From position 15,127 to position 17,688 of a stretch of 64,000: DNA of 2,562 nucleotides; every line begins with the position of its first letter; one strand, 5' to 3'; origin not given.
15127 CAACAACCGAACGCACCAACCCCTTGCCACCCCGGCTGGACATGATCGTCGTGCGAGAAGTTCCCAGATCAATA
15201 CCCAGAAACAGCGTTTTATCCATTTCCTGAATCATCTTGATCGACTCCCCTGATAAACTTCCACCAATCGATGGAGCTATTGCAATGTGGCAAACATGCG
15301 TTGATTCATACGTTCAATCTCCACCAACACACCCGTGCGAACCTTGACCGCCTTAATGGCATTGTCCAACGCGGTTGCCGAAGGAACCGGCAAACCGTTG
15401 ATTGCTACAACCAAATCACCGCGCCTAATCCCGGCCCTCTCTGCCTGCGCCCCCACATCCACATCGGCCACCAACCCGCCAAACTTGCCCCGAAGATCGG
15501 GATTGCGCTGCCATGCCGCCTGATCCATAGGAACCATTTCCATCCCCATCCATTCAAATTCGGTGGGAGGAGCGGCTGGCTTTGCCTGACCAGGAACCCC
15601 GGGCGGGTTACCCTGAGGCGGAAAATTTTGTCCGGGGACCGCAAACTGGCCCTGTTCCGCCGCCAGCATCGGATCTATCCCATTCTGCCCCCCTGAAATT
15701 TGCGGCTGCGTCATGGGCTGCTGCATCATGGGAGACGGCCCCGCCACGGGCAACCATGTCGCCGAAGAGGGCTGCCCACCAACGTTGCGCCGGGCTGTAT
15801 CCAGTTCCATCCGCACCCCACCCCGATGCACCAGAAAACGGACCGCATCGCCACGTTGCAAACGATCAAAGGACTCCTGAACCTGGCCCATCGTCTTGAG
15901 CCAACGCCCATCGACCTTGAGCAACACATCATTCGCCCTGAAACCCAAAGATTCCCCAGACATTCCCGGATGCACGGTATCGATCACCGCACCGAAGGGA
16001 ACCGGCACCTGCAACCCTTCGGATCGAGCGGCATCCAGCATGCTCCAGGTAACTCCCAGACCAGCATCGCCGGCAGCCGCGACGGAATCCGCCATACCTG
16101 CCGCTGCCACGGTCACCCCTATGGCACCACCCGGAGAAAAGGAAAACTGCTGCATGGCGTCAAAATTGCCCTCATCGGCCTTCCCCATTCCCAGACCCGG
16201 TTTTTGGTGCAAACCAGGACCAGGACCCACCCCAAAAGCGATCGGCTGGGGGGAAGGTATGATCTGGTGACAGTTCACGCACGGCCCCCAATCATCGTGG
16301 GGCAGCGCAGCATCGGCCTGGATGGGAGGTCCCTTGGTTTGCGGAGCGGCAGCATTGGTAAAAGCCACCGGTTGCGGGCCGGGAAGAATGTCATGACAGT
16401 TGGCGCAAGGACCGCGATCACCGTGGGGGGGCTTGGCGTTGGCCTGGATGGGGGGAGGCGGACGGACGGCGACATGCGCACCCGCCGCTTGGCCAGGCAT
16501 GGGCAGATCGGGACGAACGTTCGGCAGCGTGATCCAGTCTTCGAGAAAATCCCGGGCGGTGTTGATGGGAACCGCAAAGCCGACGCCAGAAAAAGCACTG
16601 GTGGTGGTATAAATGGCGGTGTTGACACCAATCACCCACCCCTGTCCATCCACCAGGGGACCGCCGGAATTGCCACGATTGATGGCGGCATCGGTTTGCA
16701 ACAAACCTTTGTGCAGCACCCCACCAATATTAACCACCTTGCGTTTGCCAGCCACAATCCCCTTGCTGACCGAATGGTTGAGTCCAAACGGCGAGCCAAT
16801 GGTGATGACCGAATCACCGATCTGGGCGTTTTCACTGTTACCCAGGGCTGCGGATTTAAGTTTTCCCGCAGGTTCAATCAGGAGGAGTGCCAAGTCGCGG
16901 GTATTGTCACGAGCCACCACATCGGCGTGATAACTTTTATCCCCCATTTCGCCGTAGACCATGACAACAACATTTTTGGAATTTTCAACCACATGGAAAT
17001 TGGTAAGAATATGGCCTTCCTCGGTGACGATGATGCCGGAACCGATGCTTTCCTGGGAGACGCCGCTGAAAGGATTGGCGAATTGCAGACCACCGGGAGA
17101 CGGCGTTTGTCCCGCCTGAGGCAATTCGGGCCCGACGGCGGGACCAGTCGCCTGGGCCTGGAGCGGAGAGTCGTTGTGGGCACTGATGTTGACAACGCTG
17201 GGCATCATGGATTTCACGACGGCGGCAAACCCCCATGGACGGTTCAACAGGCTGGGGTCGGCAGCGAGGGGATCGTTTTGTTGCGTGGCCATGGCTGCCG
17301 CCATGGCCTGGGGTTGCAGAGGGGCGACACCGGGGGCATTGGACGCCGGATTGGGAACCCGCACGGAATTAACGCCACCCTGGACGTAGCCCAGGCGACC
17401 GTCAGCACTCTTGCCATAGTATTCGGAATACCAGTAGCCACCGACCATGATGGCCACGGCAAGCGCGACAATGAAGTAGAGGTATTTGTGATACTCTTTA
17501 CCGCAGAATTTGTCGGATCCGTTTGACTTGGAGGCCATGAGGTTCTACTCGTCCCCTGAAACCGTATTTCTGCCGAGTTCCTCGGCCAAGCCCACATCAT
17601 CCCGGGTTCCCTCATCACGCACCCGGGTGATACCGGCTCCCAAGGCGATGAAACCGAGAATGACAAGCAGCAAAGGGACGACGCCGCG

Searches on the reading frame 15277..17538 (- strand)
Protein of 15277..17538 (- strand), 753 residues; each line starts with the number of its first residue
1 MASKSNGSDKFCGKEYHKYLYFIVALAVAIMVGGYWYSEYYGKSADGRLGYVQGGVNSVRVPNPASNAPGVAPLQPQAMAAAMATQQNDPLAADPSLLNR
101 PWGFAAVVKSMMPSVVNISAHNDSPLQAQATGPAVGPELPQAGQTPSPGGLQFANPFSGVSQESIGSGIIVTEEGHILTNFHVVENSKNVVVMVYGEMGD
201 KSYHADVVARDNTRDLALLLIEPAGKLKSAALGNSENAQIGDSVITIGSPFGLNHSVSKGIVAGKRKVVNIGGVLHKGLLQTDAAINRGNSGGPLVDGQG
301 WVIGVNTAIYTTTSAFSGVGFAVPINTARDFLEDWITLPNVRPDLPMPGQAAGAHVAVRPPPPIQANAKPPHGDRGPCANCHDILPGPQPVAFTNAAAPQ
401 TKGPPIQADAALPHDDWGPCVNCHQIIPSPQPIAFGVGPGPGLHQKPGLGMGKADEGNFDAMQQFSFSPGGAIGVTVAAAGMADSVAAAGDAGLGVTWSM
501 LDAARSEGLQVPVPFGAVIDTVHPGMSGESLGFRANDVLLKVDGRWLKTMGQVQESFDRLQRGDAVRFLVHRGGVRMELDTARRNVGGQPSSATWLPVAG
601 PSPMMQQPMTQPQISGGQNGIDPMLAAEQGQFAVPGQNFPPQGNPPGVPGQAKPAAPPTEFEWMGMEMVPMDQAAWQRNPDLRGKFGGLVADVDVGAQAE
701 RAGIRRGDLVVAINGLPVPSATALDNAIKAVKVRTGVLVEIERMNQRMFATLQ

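Call 29: search_protein_families(library=ncbifam, proteins=[window:15277-17538:-], max_evalue=0.00001)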
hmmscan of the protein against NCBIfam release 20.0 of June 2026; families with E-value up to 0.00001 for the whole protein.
window:15277-17538:- (753 aa): 15 families
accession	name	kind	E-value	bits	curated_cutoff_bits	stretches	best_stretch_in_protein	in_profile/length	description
NF040960.1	MamE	equivalog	1.3e-118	397.4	800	1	52-749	22-659/659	magnetosome formation protease MamE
TIGR02037.1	degP_htrA_DO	subfamily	1.3e-83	281.4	416.2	3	104-337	3-229/434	Do family serine endopeptidase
NF041521.1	HhoA_HhoB_HtrA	equivalog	1.3e-59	202.2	450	2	158-336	51-224/335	HhoA/HhoB/HtrA family serine endopeptidase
NF047968.1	SerProtHtrA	equivalog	1.5e-58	198.9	470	1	157-337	80-258/357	serine protease HtrA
NF007526.1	PRK10139.1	equivalog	3.5e-45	154.5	756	1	105-342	43-266/456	serine endoprotease DegQ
TIGR02038.1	protease_degS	equivalog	1.2e-44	152.9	422.95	1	161-336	75-247/351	outer membrane-stress sensor serine endopeptidase DegS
NF008189.1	PRK10942.1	equivalog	1.8e-41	142.1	720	1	105-341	43-287/477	serine endoprotease DegP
NF008147.1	PRK10898.1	equivalog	3.8e-41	141.4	408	1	160-336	74-248/352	outer membrane-stress sensor serine endopeptidase DegS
NF050055.1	SerProtHtrAMycob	equivalog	3.7e-37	128.4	800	1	162-337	225-408/502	serine protease HtrA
NF040961.1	MamO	equivalog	5.9e-29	100.9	800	1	159-355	93-278/648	magnetosome protein MamO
NF053637.1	SerProtHtrAspr2045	equivalog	3e-27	95.6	650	1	164-332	103-279/394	serine protease HtrA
NF033740.0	MarP_fam_protase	equivalog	3.9e-20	72.2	250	1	161-332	208-374/390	MarP family serine protease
NF040965.1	MamP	equivalog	2e-18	67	300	2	596-748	59-196/290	magnetosome magnetite formation protein MamP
NF041199.1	trx7_PDZ_seleno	equivalog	3.8e-10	39.3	300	0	508-578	196-267/390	Trx7/PDZ domain-containing (seleno)protein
NF040992.1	MamT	equivalog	2e-06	28.3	200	0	355-427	65-146/153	magnetosome protein MamT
